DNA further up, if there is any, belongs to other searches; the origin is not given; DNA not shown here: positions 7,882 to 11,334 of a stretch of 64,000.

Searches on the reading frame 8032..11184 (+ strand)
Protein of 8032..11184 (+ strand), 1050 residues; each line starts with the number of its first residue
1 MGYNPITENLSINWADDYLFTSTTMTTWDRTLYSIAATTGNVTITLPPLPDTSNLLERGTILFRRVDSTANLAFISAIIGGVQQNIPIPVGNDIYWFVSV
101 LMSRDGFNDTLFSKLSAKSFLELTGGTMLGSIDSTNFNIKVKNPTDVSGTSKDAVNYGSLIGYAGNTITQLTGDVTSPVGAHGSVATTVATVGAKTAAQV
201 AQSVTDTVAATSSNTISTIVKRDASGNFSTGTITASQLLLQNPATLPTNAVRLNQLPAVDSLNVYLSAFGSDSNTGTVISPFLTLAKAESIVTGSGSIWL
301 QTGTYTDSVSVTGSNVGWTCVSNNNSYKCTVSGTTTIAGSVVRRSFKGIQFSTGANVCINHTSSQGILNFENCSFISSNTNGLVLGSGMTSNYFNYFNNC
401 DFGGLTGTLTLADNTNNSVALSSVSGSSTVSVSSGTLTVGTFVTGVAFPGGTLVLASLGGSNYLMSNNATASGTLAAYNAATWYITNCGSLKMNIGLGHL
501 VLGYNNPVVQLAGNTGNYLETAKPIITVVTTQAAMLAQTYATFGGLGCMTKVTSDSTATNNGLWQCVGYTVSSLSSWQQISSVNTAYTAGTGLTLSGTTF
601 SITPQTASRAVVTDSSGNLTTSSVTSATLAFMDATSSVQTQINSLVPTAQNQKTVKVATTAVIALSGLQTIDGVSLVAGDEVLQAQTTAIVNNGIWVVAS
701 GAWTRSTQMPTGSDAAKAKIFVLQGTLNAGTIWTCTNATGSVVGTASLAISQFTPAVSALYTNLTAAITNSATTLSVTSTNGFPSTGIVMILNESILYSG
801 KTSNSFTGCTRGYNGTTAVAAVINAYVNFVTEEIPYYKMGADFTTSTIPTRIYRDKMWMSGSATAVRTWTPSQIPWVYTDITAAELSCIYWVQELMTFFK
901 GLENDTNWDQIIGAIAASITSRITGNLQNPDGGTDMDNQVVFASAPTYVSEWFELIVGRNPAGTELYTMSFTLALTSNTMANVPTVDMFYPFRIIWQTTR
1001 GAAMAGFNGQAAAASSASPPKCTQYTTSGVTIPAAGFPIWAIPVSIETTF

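Call 9: search_protein_families(library=phrogs, proteins=[window:8032-11184:+], max_evalue=0.001)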
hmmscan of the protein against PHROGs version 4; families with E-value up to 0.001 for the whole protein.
window:8032-11184:+ (1050 aa): 9 families
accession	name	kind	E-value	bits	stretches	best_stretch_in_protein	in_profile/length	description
phrog_27782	-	unknown function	1.6e-22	81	1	632-756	147-273/644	-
phrog_2824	-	head and packaging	5.1e-19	68.8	1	604-752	889-1034/1151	virion structural protein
phrog_16867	-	unknown function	1e-18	68.3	1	624-753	47-177/631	-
phrog_24595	-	head and packaging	1.9e-17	64.7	1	637-793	28-187/325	virion structural protein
phrog_2647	-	head and packaging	9.2e-17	62.1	1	627-790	99-258/336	head decoration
phrog_17264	-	unknown function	3.2e-16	60.4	1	655-777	1-122/147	-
phrog_14570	-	unknown function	3.2e-16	60.1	1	622-764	145-283/540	-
phrog_11518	-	tail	7.8e-16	58.5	1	649-765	163-271/812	tail fiber protein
phrog_2885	-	tail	2.1e-12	45.2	1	761-821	72-133/4179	baseplate wedge subunit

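Call 63: search_protein_families(library=pfam, proteins=[window:8032-11184:+], max_evalue=0.01)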
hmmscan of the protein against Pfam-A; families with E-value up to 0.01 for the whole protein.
window:8032-11184:+ (1050 aa): 0 families
